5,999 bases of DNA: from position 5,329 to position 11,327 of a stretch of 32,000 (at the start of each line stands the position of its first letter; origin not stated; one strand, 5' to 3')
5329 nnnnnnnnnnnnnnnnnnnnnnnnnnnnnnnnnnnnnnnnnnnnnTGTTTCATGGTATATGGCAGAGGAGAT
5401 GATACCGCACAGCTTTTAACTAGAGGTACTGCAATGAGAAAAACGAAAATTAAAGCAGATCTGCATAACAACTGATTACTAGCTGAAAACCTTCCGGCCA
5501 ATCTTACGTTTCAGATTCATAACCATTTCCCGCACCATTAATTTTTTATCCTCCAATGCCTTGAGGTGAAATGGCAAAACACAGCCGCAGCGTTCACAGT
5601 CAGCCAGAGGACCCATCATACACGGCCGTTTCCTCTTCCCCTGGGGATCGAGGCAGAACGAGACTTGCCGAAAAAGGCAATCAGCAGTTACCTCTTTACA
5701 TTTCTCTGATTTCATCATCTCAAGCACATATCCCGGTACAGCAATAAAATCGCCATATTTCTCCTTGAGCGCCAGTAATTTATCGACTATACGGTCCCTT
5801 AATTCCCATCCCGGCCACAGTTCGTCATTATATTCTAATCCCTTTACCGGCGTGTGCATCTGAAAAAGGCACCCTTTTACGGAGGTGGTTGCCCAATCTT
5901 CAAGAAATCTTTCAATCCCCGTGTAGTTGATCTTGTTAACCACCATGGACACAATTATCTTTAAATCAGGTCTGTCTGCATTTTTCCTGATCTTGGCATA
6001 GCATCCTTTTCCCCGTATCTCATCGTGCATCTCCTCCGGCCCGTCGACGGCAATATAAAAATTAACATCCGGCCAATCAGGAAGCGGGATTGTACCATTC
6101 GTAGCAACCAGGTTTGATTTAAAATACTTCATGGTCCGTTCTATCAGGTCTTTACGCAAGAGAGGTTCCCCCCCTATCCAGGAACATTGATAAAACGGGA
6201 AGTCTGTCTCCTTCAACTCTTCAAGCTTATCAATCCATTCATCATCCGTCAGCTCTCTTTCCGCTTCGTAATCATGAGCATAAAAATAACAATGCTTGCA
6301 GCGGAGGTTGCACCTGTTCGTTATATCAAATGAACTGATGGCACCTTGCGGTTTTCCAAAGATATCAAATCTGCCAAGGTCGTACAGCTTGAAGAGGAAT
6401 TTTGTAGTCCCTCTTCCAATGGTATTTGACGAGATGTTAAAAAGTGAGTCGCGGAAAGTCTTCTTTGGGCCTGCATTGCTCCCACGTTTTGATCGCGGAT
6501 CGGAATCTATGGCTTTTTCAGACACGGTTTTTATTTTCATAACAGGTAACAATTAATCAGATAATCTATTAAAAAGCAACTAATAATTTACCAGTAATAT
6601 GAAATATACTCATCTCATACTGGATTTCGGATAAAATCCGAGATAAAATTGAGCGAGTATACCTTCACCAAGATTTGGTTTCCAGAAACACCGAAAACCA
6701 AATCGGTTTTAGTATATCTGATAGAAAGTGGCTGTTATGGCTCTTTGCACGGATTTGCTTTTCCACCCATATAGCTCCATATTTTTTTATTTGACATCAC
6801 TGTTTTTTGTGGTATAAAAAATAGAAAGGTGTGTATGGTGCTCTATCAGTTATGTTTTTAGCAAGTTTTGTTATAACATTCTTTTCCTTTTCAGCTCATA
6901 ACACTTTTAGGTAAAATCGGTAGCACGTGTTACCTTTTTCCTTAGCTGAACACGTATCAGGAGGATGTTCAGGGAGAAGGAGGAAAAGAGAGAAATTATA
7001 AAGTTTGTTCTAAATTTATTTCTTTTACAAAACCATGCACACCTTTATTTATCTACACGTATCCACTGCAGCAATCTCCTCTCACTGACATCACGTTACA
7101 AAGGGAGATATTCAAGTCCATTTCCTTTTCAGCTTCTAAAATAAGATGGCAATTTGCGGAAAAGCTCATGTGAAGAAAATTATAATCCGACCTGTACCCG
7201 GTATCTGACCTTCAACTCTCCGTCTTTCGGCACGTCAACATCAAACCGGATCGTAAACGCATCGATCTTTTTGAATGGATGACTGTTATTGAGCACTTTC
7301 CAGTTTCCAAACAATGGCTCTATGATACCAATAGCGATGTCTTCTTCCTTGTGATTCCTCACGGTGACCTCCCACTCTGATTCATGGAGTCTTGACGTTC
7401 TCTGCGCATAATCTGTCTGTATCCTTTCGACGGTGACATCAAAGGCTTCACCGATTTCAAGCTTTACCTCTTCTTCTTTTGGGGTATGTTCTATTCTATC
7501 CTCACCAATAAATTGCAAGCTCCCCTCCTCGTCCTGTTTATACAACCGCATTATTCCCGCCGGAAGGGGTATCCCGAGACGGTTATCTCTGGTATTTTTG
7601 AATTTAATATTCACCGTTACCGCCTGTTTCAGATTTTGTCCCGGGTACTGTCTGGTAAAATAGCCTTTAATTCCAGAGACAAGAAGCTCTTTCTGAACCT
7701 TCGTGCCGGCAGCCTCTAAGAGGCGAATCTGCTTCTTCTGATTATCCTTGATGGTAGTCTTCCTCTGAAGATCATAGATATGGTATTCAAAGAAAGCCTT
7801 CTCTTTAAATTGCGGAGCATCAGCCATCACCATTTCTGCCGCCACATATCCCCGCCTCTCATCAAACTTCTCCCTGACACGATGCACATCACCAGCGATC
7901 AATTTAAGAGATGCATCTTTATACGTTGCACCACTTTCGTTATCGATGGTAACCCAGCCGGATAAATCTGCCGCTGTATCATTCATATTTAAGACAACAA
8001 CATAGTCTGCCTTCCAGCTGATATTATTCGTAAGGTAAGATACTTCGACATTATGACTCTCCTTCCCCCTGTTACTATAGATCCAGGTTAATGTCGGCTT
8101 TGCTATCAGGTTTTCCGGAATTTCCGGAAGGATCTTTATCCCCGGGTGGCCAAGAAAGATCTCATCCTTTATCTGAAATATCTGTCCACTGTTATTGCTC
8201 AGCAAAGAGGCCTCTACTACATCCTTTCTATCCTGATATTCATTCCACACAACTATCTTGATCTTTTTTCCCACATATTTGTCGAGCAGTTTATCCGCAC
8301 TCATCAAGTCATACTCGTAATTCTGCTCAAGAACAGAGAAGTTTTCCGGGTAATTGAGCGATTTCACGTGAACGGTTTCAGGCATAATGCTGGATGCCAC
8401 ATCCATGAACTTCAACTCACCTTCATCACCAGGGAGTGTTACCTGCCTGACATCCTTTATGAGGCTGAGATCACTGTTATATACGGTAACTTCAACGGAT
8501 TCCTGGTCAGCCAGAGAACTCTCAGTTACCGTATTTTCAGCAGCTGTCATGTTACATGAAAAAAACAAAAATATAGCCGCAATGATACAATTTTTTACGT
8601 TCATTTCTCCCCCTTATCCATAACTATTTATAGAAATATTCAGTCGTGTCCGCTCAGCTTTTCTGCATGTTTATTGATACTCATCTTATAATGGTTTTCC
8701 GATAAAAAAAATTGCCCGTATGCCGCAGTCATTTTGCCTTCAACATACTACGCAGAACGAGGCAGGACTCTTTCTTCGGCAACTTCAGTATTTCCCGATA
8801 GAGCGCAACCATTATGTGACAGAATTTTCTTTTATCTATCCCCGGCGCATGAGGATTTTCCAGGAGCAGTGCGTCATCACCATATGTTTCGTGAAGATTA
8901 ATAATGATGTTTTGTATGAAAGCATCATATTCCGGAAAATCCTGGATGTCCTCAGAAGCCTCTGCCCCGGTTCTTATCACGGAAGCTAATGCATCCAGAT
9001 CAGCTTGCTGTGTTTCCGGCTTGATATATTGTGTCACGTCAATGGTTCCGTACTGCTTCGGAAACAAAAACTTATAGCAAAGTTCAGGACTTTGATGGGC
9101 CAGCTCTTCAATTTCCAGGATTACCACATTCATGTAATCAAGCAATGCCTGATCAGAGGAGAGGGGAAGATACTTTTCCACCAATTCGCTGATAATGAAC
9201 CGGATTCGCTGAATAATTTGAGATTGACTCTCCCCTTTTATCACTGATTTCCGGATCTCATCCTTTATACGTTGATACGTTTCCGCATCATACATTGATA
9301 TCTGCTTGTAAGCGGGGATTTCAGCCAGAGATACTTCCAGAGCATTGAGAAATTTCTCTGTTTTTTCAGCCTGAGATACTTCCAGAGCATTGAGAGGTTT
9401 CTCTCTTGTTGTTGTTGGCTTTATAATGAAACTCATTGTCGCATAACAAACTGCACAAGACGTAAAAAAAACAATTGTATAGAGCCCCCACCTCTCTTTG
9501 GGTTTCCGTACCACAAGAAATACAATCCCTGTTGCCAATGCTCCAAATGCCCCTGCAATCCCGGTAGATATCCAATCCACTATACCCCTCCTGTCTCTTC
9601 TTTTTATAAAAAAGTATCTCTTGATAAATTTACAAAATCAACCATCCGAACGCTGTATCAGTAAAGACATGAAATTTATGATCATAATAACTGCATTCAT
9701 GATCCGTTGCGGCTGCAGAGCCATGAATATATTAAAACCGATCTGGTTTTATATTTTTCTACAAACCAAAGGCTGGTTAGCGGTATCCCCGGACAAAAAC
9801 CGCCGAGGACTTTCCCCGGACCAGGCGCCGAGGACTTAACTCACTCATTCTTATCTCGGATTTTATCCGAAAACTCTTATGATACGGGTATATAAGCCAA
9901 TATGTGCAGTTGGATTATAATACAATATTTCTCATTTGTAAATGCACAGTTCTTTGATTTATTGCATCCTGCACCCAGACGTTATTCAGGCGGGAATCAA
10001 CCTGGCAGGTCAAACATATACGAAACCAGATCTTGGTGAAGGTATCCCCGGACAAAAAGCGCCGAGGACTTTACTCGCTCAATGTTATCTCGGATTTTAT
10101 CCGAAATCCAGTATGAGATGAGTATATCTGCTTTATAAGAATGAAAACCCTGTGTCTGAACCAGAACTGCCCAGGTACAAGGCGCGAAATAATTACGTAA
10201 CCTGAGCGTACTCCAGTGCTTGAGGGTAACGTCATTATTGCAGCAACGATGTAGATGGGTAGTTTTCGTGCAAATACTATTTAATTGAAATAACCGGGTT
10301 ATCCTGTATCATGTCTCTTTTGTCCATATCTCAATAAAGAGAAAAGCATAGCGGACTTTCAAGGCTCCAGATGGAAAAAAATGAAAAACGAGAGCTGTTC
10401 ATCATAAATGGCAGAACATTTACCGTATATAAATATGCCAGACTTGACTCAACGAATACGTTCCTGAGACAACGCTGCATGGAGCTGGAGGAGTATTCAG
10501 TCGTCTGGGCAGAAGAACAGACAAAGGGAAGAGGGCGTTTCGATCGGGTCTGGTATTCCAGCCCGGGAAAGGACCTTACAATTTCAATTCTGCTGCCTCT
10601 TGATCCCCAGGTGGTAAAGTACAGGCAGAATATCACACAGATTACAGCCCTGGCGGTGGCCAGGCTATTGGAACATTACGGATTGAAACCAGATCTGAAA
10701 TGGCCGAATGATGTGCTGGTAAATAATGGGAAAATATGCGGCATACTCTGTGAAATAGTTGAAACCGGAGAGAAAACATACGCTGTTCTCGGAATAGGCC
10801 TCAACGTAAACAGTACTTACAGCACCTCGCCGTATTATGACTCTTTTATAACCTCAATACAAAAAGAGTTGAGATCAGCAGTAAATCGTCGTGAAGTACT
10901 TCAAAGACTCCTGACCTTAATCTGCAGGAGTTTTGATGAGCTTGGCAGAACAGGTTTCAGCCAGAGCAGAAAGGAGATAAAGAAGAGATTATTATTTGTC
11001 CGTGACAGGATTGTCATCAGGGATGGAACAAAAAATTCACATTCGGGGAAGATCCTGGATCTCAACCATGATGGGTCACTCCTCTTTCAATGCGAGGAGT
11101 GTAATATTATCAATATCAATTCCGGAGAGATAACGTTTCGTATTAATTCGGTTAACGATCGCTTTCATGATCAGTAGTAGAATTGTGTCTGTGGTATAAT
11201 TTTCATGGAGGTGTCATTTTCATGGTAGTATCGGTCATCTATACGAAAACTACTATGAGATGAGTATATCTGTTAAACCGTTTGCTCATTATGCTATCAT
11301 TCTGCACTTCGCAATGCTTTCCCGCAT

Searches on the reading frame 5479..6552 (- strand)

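Call 47: search_protein_families(library=pfam, max_evalue=0.001, proteins=[window:5479-6552:-])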
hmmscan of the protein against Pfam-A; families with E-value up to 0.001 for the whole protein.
window:5479-6552:- (357 aa): 1 family
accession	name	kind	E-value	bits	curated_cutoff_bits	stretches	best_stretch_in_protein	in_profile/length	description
PF04055.27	Radical_SAM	-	5e-15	56.5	29.5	1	77-193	3-134/166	Radical SAM superfamily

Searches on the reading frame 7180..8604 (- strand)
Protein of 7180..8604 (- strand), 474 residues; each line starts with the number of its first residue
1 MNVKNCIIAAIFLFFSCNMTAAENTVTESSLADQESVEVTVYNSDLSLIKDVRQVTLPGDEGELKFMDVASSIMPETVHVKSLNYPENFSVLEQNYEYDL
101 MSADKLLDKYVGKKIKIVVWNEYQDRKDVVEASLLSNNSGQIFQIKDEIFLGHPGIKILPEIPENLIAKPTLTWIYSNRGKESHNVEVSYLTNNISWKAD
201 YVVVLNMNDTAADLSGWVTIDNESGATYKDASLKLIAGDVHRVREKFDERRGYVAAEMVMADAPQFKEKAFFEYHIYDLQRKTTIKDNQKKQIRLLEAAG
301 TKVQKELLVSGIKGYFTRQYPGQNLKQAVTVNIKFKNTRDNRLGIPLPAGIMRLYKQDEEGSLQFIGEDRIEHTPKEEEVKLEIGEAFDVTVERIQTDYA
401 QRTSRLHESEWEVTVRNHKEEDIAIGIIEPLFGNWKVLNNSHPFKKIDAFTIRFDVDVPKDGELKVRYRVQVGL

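Call 47: search_protein_families(library=pfam, max_evalue=0.001, proteins=[window:7180-8604:-])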
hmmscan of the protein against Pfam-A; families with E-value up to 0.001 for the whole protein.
window:7180-8604:- (474 aa): 1 family
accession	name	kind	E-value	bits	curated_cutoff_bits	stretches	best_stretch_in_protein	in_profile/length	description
PF13598.12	DUF4139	-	2.1e-08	34.6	31.8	1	186-430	1-152/205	Domain of unknown function (DUF4139)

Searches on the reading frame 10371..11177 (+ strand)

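Call 47: search_protein_families(library=pfam, max_evalue=0.001, proteins=[window:10371-11177:+])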
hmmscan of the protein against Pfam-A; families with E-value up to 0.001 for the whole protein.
window:10371-11177:+ (268 aa): 2 families
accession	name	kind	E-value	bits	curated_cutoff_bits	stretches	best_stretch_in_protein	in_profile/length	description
PF03099.24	BPL_LplA_LipB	-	1.5e-19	70.7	21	1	24-145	4-133/133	Biotin/lipoate A/B protein ligase family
PF21948.1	LplA-B_cat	-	0.00043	20.7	27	0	68-150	74-150/200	Lipoyl protein ligase A/B catalytic domain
